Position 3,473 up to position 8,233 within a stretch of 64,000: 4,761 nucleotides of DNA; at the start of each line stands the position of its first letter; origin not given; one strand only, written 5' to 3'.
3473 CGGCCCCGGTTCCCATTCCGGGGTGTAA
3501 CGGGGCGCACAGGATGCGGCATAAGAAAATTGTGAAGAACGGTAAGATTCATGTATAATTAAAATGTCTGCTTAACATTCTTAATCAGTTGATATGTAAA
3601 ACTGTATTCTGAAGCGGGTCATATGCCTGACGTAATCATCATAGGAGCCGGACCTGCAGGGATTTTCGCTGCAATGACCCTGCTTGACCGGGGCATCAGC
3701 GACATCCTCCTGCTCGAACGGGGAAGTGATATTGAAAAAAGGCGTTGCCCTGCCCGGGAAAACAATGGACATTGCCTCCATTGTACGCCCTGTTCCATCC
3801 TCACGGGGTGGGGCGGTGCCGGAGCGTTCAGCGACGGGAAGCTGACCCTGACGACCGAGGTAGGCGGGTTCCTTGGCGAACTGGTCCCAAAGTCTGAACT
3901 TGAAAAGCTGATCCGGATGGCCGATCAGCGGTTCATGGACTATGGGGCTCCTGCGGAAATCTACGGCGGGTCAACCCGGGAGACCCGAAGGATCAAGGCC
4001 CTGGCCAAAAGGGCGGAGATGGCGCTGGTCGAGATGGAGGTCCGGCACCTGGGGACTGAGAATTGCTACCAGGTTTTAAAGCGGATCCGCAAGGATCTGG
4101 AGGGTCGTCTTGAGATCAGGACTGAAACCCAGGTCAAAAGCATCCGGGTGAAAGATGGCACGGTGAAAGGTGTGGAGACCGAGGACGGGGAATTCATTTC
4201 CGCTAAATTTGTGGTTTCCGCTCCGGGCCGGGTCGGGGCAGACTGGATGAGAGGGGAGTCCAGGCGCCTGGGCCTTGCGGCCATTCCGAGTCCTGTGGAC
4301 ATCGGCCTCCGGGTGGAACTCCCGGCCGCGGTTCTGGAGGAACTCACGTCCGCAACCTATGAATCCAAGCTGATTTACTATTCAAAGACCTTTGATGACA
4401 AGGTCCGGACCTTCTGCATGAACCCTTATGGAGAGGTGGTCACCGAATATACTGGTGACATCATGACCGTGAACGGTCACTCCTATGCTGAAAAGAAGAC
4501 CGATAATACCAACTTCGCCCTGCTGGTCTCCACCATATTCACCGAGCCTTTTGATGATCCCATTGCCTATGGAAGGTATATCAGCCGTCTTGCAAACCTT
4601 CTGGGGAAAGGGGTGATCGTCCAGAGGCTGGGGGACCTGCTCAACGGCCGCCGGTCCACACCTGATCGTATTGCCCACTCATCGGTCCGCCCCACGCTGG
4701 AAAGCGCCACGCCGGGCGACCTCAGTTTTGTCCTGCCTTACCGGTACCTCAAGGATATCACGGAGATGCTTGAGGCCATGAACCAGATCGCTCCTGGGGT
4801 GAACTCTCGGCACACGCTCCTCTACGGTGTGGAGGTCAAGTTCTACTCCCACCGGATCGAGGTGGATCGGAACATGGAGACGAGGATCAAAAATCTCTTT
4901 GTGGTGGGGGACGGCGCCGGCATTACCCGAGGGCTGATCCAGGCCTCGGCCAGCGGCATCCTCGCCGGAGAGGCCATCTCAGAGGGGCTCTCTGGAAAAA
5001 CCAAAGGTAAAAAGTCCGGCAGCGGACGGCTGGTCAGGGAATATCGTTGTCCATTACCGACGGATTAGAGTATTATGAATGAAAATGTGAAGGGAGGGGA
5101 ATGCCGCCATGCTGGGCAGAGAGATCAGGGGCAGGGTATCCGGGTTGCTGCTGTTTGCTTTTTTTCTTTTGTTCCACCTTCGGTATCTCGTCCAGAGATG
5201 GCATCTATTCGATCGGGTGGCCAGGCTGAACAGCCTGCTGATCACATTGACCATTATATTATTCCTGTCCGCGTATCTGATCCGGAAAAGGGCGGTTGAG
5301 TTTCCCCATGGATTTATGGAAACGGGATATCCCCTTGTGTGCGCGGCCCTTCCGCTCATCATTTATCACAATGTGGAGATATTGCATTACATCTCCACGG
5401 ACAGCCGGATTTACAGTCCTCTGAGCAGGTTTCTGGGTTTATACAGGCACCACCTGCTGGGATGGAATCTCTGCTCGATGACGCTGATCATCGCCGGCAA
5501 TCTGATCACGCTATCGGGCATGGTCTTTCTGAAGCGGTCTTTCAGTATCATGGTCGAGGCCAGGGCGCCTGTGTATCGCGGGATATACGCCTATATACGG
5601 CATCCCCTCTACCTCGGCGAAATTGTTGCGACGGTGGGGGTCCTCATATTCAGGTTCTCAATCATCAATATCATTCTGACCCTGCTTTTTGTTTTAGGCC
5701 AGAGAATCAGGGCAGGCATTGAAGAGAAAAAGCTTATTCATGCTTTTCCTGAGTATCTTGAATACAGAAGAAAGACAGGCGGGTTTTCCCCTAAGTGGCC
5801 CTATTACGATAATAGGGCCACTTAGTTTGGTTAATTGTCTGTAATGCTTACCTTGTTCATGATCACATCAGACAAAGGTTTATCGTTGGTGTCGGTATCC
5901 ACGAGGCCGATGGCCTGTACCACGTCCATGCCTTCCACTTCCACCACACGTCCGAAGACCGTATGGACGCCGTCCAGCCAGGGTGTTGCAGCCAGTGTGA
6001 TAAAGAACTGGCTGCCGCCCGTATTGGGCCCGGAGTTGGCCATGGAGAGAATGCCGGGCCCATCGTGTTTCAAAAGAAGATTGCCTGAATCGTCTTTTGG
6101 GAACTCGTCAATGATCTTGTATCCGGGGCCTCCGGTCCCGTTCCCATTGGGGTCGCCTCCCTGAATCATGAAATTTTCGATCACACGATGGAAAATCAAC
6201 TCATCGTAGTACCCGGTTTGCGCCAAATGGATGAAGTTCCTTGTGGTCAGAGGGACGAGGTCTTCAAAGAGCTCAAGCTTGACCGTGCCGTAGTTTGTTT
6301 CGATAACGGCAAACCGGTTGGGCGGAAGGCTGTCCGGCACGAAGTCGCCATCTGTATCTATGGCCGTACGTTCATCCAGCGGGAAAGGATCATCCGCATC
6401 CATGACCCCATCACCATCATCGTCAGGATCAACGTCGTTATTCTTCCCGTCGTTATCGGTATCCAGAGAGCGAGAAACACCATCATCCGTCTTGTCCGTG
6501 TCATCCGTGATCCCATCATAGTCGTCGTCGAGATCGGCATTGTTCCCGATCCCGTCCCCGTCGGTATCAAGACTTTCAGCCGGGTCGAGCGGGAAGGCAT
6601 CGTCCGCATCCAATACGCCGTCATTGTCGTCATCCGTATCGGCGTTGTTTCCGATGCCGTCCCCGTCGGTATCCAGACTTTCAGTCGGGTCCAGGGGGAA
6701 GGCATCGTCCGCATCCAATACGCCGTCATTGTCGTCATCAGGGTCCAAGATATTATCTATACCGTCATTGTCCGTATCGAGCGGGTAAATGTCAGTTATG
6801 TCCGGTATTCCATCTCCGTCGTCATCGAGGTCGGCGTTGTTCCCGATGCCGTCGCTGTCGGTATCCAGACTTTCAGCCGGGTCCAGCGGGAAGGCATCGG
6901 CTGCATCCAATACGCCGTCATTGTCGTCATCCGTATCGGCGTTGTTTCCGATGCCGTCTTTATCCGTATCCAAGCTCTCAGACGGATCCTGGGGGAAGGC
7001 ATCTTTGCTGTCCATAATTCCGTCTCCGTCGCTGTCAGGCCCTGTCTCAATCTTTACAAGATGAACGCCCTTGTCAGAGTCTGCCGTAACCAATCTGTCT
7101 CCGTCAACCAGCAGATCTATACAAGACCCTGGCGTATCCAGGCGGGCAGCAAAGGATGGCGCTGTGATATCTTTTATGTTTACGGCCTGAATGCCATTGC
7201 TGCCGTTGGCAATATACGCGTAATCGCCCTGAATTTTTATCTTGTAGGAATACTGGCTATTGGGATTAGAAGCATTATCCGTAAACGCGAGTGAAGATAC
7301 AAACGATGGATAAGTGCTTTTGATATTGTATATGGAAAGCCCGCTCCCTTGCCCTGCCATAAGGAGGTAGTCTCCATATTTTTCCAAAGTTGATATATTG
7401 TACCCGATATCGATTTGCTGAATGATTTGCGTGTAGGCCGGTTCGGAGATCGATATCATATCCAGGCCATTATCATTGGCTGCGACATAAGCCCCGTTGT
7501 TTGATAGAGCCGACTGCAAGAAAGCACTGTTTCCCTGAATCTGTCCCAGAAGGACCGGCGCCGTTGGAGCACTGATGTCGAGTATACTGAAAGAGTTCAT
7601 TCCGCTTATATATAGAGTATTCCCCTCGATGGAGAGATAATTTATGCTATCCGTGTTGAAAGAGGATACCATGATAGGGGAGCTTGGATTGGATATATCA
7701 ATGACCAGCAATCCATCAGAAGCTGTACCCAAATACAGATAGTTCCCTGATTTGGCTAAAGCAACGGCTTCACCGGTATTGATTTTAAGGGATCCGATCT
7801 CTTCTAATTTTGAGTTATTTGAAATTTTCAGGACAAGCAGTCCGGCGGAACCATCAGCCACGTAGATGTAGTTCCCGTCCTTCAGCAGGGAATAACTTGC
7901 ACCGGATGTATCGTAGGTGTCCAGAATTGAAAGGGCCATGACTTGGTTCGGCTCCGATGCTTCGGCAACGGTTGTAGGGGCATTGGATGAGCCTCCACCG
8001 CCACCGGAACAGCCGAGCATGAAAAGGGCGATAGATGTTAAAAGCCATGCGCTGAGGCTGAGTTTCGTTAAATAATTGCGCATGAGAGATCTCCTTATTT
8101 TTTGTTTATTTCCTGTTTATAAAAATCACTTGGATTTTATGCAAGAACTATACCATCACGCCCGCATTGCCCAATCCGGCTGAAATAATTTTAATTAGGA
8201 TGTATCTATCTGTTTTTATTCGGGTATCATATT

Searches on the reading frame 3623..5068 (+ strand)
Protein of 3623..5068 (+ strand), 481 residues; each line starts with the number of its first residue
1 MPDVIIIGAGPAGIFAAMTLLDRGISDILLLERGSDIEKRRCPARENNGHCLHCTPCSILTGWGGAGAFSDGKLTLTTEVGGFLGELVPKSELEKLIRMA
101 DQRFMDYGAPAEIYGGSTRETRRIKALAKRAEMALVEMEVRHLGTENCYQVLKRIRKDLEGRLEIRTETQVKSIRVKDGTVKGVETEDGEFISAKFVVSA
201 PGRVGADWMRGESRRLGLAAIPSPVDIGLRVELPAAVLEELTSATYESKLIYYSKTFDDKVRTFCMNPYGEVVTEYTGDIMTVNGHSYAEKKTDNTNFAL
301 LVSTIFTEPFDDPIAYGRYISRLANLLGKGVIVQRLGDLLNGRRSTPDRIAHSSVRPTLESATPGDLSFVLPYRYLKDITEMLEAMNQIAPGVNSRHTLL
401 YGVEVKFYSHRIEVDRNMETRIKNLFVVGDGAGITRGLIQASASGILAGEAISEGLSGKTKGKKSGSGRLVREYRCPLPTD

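Call 55: search_protein_families(library=pfam, proteins=[window:3623-5068:+], max_evalue=0.00001)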
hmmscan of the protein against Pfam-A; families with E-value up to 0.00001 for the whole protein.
window:3623-5068:+ (481 aa): 8 families
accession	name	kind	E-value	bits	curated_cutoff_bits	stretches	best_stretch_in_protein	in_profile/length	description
PF21688.3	FAD-depend_C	-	4.2e-14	53.6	27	1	239-405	27-195/197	FAD-dependent protein, C-terminal domain-like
PF01134.28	GIDA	-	1.1e-13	51.4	22.1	0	389-459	319-390/391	Glucose inhibited division protein A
PF07992.20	Pyr_redox_2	-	1.4e-13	51.4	26.1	0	3-43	2-41/291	Pyridine nucleotide-disulphide oxidoreductase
PF01266.30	DAO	-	4.8e-11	43.2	27.9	0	3-37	1-34/353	FAD dependent oxidoreductase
PF13738.12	Pyr_redox_3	-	2.2e-09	37.4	30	0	5-35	1-31/305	Pyridine nucleotide-disulphide oxidoreductase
PF03486.20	HI0933_like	-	7.7e-08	32.5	50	0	3-39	2-37/244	HI0933-like protein Rossmann domain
PF01494.25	FAD_binding_3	-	1.2e-07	31.8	22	1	3-203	3-159/349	FAD binding domain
PF00890.30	FAD_binding_2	-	1.2e-06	28.5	20.4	0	3-35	1-32/414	FAD binding domain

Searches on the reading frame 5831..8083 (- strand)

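Call 55: search_protein_families(library=pfam, proteins=[window:5831-8083:-], max_evalue=0.00001)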
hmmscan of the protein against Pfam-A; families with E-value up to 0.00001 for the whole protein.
window:5831-8083:- (750 aa): 2 families
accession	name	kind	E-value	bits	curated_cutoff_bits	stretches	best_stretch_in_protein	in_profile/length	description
PF00160.26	Pro_isomerase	-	4e-50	170.6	21.7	1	592-745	2-157/159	Cyclophilin type peptidyl-prolyl cis-trans isomerase/CLD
PF08309.17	LVIVD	-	5.6e-34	115.7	20.2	2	104-144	2-42/42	LVIVD repeat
